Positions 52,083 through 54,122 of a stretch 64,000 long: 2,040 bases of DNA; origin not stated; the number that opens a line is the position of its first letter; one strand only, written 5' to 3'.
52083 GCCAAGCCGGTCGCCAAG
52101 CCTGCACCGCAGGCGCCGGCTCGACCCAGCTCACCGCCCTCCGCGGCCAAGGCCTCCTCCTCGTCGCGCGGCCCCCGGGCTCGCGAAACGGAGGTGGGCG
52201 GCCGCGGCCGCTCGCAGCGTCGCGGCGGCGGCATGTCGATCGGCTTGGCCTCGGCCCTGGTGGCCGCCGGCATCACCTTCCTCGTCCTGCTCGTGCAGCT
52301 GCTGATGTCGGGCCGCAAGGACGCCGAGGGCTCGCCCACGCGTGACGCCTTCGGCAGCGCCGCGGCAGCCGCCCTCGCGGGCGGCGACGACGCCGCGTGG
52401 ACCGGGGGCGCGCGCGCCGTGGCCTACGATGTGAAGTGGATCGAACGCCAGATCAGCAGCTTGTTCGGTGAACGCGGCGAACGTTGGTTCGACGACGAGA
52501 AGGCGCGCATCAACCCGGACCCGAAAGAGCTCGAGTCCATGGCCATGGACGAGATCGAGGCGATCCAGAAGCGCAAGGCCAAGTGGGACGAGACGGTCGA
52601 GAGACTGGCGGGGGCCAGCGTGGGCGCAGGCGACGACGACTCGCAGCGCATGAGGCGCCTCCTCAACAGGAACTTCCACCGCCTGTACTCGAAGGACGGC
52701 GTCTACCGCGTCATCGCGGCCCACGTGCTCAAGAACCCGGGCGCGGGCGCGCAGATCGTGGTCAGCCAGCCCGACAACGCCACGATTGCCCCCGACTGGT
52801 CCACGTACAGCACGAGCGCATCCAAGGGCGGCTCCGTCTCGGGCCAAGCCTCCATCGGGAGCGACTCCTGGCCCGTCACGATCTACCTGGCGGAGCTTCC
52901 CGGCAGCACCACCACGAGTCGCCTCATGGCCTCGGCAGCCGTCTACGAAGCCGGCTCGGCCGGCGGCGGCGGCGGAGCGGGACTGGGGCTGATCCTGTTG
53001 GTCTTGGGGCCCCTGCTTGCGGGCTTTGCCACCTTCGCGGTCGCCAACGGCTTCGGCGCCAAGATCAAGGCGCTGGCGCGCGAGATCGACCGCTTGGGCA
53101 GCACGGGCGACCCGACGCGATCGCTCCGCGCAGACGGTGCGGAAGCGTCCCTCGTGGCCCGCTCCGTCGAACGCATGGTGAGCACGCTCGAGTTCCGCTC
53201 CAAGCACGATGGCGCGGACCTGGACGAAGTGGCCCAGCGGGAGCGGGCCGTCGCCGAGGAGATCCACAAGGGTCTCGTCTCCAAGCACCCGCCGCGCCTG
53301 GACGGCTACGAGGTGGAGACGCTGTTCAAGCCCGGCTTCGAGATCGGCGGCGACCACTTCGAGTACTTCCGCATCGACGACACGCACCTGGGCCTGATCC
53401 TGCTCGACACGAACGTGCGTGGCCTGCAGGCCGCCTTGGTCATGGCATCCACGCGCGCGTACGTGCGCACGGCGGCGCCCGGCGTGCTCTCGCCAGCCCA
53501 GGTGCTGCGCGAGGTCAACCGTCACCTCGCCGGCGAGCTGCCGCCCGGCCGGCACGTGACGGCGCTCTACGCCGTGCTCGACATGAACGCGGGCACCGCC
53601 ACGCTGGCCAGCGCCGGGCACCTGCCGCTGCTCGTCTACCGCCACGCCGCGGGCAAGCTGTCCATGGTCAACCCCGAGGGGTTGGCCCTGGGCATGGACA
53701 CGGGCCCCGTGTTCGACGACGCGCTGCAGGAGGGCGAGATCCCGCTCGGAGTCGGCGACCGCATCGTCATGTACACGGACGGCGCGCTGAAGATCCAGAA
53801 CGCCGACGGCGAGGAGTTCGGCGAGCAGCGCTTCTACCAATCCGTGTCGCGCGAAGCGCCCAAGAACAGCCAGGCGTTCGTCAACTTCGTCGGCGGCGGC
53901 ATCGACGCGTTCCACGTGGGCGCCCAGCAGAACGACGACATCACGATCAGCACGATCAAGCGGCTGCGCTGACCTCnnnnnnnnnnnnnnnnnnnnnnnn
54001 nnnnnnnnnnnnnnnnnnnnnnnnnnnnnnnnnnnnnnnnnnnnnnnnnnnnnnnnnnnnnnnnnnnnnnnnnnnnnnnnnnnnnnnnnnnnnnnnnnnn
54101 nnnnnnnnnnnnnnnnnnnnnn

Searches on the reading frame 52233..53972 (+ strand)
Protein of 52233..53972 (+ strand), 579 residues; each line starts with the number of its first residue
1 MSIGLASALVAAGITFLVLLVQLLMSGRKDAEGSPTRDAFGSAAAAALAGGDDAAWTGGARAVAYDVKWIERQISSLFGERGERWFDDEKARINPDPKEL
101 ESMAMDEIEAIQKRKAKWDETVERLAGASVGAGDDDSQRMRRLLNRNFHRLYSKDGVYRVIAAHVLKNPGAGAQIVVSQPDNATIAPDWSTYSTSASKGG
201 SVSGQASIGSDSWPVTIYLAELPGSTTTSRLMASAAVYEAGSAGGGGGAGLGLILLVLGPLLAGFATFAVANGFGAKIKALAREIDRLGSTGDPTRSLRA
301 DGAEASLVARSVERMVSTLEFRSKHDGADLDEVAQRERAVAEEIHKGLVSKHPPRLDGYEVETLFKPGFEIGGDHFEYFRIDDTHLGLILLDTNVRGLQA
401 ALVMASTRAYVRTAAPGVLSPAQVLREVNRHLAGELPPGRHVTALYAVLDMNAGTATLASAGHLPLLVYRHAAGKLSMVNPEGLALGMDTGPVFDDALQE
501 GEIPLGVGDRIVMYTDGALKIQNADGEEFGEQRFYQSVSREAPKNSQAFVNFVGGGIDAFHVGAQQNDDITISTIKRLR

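Call 12: search_protein_families(library=pfam, proteins=[window:52233-53972:+], max_evalue=0.01)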
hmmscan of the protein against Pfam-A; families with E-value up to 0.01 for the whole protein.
window:52233-53972:+ (579 aa): 1 family
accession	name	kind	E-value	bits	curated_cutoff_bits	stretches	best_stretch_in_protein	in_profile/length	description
PF07228.17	SpoIIE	-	4.8e-36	125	25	1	383-577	2-191/192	Stage II sporulation protein E (SpoIIE)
